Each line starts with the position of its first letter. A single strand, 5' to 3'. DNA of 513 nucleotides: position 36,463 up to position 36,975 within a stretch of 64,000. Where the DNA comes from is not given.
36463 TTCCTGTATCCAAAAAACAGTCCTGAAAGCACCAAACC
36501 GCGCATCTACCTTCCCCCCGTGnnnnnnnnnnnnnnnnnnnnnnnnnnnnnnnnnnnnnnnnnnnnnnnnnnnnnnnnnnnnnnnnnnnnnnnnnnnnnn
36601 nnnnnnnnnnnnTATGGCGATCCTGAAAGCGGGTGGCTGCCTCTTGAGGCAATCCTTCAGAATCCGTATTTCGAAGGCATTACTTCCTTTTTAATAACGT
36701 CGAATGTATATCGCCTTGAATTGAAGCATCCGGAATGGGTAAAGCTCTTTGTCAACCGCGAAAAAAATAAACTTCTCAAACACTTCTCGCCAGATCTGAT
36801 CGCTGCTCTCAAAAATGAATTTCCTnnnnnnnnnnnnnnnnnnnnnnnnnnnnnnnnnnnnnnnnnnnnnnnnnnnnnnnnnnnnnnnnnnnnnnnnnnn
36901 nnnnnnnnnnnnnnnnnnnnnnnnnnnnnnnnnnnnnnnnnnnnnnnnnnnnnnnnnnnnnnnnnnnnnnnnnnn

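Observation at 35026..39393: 1455-aa SF2 helicase carrying about 12 tandem degenerate HTH-like repeats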

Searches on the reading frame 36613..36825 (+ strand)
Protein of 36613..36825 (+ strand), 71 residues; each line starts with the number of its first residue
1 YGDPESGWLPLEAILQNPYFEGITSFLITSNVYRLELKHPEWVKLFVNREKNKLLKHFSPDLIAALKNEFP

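Call 49: predict_structure(alignment_id=A2)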
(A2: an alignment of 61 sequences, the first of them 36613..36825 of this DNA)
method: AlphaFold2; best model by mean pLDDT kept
length: 71 residues; sequences in the alignment: 61
mean_pLDDT: 87.2   pTM: 0.66
mean pLDDT of the five models: 87.2, 86.9, 85.2, 84.6, 83.9
residues with pLDDT >= 90: 35; 70-90: 31; 50-70: 5; < 50: 0
segments of 3 or more residues with pLDDT < 50: none
pLDDT, mean of each block of 10 residues (from residue 1): 71 89 90 93 89 90 90 70
secondary structure, 60 per line:
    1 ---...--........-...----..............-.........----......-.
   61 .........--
elements in order: H11-16 H25-38 E43-48 E53-58 H60-69

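Call 51: fold_search(model_id=the predicted structure, library=pdb)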
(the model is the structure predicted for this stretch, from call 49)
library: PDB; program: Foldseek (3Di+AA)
matches with E <= 10: 510; with E <= 0.001: 0
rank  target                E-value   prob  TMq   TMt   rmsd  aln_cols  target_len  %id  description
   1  1lnw_H                2.5e-01  0.60  0.48  0.29   5.1        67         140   21  CRYSTAL STRUCTURE OF THE MEXR REPRESSOR OF THE MEXAB-OPRM MULTIDRUG EFFLUX OPERON OF PSEUDOMONAS AERUGINOSA (released 2002-09-11)
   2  8yli_B                3.4e-01  0.44  0.51  0.27   5.1        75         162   17  Crystal structure of Pectobacterium atrosepticum PecS in complex with operator DNA (released 2024-11-13)
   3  3vb2_A                3.9e-01  0.60  0.52  0.31   4.7        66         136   14  Crystal Structure of the Reduced Form of MarR from E.coli (released 2013-01-30)
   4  8ylg_A                4.2e-01  0.47  0.50  0.26   3.9        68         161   22  Crystal structure of Burkholderia thailandensis MftR in complex with operator DNA (released 2024-11-13)
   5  2vqc                  4.2e-01  0.41  0.43  0.43   4.2        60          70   20  Structure of a DNA binding winged-helix protein, F-112, from Sulfolobus Spindle-shaped Virus 1. (released 2008-05-06)
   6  1lnw_A                4.5e-01  0.51  0.50  0.30   5.0        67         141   21  CRYSTAL STRUCTURE OF THE MEXR REPRESSOR OF THE MEXAB-OPRM MULTIDRUG EFFLUX OPERON OF PSEUDOMONAS AERUGINOSA (released 2002-09-11)
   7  6pln_A                5.1e-01  0.44  0.51  0.37   7.2        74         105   12  X-ray crystal structure of Pyrococcus furiosus general transcription factor TFE-alpha (released 2020-07-08)
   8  3voe_A                5.5e-01  0.51  0.52  0.31   4.7        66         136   14  Crystal Structure of wild type MarR (apo form) from E.coli (released 2013-03-06)
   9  4xrf                  5.5e-01  0.44  0.49  0.29   5.0        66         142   14  Crystal structure of MepR like protein complexed with pseudoligands (released 2016-02-10)
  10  3mex_A                5.9e-01  0.44  0.50  0.29   5.2        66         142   20  Crystal structure of MexR in oxidized state (released 2010-07-28)
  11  1p4x                  5.9e-01  0.35  0.46  0.17   4.9        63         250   10  Crystal structure of SarS protein from Staphylococcus Aureus (released 2003-07-08)
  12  3vod_B                6.3e-01  0.47  0.51  0.31   4.7        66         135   14  Crystal Structure of mutant MarR C80S from E.coli (released 2013-03-06)
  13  8ylg_B                6.7e-01  0.33  0.48  0.26   4.0        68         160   22  Crystal structure of Burkholderia thailandensis MftR in complex with operator DNA (released 2024-11-13)
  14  1s3j_B                6.7e-01  0.30  0.49  0.29   5.4        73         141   15  X-ray crystal structure of YusO protein from Bacillus subtilis (released 2004-04-13)
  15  9qdr_A                6.7e-01  0.20  0.40  0.24   5.5        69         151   10  Structure of Staphylococcus aureus MarR-type repressor MhqR (released 2026-01-14)
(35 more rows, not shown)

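Call 76: fold_search(model_id=the predicted structure, library=viral)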
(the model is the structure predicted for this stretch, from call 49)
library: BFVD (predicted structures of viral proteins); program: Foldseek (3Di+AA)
matches with E <= 10: 725; with E <= 0.001: 0
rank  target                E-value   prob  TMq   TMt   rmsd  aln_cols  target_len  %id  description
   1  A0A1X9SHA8            9.6e-02  0.82  0.50  0.36   3.9        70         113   11  Helix-turn-helix DNA binding domain protein [Mycobacterium phage Shandong1]
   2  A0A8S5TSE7            1.4e-01  0.84  0.51  0.26   4.1        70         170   11  Repressor domain protein [Siphoviridae sp. ctxdc10]
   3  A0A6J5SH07            1.5e-01  0.51  0.41  0.38   6.6        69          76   20  Helix-turn-helix domain containing protein [uncultured Caudovirales phage]
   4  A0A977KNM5            1.8e-01  0.77  0.49  0.50   4.0        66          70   15  MerR-like helix-turn-helix DNA binding domain protein [Arthrobacter phage Shambre1]
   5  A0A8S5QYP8            2.0e-01  0.89  0.55  0.22   3.5        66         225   17  Regulatory protein [Siphoviridae sp. ctg6Y13]
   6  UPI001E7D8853         2.2e-01  0.63  0.50  0.42   4.5        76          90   10  (no name look-up for this kind of identifier)
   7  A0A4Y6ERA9            2.3e-01  0.57  0.49  0.06   7.7        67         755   16  DNA helicase [Gordonia phage Chelms]
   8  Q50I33                2.3e-01  0.41  0.41  0.33   5.7        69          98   13  Putative transcriptional regulator [Acidianus rod-shaped virus 1]
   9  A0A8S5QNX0            2.6e-01  0.85  0.61  0.36   3.0        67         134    9  Transcription regulator-like protein [Siphoviridae sp. ctgBD49]
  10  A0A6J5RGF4            2.6e-01  0.69  0.51  0.36   4.5        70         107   17  MerR-type HTH domain containing protein [uncultured Caudovirales phage]
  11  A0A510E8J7            2.8e-01  0.69  0.54  0.51   5.1        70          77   11  (no name in the UniProt tables at hand)
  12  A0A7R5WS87            3.0e-01  0.60  0.46  0.18   4.4        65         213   20  Putative Bro-N domain-containing protein 19 [Diachasmimorpha longicaudata entomopoxvirus]
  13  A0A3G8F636            3.2e-01  0.75  0.55  0.30   4.0        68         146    9  (no name in the UniProt tables at hand)
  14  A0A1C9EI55            3.2e-01  0.63  0.50  0.32   3.8        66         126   17  HTH DNA binding protein [Rhodococcus phage ChewyVIII]
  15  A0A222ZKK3            3.2e-01  0.60  0.51  0.45   3.9        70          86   10  Uncharacterized protein [Mycobacterium phage SirPhilip]
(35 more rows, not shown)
